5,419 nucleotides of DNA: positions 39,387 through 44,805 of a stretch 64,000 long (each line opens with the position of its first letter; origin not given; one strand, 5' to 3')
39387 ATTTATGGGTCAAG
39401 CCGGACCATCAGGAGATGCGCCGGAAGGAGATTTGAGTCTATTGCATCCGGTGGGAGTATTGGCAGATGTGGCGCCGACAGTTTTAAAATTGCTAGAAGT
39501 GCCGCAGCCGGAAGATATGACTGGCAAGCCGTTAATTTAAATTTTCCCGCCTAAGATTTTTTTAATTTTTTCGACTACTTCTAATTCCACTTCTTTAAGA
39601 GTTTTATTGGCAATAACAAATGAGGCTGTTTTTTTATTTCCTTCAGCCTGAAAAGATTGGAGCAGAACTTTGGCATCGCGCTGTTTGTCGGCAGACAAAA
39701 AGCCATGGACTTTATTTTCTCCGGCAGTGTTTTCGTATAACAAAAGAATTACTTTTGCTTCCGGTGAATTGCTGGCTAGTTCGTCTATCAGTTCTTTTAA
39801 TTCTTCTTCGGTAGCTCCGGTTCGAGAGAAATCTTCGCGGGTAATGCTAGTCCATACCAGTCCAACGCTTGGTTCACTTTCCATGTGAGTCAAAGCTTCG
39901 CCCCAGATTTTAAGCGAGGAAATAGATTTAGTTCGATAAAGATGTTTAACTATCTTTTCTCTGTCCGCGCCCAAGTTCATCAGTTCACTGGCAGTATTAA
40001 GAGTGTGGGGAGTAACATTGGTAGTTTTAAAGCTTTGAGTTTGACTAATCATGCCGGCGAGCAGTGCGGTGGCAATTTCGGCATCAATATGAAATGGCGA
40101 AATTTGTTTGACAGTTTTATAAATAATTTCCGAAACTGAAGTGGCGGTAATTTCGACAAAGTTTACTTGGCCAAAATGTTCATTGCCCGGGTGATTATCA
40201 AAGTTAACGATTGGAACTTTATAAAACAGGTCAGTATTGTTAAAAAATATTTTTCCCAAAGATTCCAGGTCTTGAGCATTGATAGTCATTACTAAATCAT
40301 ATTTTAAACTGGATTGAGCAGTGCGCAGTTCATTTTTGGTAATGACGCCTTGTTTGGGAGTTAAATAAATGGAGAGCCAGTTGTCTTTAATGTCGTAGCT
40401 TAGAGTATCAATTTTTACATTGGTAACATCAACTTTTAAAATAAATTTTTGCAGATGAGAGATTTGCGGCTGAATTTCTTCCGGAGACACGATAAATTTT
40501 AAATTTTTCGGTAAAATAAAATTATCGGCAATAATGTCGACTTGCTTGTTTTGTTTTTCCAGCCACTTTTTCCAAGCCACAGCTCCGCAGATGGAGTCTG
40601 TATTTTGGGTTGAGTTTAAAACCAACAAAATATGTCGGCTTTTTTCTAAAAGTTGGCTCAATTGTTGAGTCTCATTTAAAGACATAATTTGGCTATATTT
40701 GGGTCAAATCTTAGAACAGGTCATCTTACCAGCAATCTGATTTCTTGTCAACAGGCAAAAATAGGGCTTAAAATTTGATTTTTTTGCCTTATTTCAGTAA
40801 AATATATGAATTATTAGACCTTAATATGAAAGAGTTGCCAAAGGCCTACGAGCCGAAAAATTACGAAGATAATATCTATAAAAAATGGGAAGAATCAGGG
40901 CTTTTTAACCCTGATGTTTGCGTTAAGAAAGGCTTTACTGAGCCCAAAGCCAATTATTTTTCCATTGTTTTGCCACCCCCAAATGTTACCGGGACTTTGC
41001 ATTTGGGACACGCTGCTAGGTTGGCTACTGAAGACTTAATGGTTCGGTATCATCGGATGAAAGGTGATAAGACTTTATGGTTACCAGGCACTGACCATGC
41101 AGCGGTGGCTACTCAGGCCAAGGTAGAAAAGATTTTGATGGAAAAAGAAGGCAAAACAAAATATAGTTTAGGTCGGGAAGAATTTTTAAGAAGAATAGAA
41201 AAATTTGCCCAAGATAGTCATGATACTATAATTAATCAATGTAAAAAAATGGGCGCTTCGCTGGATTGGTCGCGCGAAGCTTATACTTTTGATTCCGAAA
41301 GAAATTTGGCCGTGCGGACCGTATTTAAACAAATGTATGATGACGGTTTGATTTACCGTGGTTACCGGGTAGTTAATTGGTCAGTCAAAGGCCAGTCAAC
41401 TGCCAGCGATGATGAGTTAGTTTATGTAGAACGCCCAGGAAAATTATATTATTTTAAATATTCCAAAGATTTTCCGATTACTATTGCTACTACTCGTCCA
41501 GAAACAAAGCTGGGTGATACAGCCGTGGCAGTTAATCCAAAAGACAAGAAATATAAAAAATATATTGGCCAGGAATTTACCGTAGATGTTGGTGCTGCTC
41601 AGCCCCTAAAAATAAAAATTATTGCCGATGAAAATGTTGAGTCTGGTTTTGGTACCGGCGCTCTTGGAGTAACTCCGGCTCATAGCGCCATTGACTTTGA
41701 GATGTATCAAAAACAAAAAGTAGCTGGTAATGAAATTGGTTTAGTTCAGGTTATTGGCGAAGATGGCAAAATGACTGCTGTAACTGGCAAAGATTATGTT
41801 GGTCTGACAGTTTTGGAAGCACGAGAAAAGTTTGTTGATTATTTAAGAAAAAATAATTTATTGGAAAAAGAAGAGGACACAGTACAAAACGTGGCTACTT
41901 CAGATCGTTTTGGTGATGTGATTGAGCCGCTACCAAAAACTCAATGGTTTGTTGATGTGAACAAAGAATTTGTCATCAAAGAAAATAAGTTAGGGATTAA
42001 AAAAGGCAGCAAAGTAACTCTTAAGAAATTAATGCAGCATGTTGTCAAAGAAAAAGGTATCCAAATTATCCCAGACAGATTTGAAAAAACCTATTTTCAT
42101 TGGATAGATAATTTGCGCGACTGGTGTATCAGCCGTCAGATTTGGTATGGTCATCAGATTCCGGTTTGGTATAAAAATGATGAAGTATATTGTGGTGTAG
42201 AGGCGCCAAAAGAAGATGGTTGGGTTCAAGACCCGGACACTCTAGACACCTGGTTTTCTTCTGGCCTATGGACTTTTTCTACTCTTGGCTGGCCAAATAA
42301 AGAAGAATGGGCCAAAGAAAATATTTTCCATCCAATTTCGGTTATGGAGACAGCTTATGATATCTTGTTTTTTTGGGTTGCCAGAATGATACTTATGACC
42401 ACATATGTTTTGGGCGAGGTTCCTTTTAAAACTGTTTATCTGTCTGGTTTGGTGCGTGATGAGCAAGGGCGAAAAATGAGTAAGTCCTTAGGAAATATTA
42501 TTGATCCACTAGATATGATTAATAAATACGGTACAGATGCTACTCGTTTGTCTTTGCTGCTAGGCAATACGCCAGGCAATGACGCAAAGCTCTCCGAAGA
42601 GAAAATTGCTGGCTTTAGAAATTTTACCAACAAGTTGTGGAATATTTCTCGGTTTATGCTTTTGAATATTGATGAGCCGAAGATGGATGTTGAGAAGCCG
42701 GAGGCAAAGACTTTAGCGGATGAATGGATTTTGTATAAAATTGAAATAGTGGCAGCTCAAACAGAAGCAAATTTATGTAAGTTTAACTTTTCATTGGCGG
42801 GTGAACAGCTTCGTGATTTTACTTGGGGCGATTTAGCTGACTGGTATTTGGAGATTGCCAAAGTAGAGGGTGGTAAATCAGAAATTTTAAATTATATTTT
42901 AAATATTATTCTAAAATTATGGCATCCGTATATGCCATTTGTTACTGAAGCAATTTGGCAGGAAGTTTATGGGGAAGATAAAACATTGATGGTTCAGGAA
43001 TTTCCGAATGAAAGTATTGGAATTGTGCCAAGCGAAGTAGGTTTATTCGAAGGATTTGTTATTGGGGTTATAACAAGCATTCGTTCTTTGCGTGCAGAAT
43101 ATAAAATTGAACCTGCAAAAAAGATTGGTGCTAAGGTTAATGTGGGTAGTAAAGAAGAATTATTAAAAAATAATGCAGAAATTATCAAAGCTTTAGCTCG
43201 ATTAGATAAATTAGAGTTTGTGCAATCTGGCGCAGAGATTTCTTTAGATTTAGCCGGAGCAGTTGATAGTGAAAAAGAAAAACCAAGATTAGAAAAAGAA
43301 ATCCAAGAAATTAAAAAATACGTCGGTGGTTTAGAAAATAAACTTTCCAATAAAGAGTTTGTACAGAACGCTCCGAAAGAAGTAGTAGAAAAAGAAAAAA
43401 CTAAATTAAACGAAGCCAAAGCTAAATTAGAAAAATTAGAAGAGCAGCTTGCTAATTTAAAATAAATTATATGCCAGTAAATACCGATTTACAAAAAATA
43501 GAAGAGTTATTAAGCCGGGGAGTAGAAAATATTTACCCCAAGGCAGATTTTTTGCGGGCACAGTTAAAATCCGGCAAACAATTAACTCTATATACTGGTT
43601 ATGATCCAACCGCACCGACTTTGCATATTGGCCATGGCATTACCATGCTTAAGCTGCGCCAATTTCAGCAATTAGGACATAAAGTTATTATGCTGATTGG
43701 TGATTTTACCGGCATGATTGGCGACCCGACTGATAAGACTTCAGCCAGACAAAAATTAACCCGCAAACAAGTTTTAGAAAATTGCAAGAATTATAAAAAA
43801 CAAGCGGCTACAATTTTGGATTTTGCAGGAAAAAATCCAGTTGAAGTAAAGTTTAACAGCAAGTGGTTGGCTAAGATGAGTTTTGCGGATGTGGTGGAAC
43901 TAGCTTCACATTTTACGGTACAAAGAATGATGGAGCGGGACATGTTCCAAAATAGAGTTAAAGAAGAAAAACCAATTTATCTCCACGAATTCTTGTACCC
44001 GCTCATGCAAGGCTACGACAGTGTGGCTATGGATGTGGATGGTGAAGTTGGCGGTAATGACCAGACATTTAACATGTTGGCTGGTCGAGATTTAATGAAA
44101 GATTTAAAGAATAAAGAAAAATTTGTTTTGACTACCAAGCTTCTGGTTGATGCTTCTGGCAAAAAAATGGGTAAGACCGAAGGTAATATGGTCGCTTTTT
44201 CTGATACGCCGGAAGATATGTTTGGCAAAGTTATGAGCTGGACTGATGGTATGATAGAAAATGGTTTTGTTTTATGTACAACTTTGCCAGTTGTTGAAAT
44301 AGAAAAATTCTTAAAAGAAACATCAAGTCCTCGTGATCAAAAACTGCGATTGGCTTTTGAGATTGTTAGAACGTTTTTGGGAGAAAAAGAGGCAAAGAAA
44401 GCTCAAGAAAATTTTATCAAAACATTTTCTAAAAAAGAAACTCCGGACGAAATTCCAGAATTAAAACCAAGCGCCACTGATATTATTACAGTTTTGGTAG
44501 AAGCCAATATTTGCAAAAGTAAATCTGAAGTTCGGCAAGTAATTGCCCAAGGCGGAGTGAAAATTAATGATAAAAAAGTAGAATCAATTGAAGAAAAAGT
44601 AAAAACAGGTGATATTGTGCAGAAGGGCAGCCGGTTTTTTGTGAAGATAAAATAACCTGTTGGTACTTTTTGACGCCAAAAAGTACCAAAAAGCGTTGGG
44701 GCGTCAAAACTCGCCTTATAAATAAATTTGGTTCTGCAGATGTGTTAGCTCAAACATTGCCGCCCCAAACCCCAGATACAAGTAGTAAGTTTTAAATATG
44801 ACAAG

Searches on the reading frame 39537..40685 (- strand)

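Call 30: search_protein_families(library=pfam, proteins=[window:39537-40685:-], max_evalue=0.001)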
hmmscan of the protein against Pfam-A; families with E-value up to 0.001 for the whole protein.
window:39537-40685:- (382 aa): 1 family
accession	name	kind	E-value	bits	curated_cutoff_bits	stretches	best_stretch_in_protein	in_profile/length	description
PF01368.27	DHH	-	7e-07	30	28.1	1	19-212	2-125/125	DHH family, N-terminal domain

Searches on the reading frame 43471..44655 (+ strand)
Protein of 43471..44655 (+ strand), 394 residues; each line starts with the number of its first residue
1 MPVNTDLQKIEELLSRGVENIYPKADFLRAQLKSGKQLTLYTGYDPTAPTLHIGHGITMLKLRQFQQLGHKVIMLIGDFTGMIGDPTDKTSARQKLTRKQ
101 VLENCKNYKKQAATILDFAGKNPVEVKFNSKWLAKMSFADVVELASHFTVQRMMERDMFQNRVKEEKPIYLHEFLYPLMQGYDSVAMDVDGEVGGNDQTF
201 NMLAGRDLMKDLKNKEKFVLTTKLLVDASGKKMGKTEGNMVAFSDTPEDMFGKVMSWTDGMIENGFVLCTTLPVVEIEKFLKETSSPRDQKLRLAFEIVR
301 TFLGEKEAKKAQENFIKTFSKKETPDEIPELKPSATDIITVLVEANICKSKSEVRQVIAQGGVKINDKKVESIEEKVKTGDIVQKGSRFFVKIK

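Call 49: search_protein_families(library=pfam, proteins=[window:43471-44655:+], max_evalue=0.001)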
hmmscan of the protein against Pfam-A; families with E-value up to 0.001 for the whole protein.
window:43471-44655:+ (394 aa): 3 families
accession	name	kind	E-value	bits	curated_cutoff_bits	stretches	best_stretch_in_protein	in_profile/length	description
PF00579.31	tRNA-synt_1b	-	3.6e-73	246.9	21.1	1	35-319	3-291/292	tRNA synthetases class I (W and Y)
PF01479.30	S4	-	1e-10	41.6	22.8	1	340-383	5-48/48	S4 domain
PF22421.1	SYY_C-terminal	-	1.4e-09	38.2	27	1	327-383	8-66/83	Tyrosine--tRNA ligase SYY-like C-terminal domain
